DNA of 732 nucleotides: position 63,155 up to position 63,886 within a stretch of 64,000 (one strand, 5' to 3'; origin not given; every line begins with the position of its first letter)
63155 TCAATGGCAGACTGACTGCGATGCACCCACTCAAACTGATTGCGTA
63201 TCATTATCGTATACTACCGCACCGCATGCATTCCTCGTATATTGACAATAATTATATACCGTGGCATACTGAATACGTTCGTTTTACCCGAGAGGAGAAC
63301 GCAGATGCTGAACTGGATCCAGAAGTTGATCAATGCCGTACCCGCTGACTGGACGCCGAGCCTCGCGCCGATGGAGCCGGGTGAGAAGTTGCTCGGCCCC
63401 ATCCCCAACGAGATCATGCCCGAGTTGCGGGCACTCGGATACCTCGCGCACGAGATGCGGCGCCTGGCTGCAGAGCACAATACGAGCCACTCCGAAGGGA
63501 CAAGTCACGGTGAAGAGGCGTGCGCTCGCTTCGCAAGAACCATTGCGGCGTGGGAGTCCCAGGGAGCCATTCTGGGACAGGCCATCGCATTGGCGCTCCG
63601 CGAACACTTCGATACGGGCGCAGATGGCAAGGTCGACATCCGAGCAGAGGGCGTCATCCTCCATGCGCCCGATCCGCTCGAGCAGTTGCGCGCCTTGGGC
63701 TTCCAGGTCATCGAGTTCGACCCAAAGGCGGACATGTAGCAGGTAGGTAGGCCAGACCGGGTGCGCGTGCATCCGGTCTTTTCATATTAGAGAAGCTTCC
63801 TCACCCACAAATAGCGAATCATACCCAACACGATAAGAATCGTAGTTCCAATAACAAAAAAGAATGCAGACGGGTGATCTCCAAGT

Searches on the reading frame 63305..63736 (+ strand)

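Call 78: search_protein_families(library=pfam, proteins=[window:63305-63736:+], max_evalue=1)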
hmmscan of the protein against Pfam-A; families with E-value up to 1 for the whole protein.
window:63305-63736:+ (144 aa): 1 family
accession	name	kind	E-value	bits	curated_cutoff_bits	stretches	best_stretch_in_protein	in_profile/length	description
PF08945.15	Bclx_interact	-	0.13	12.6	25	1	33-63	8-34/39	Bcl-x interacting, BH3 domain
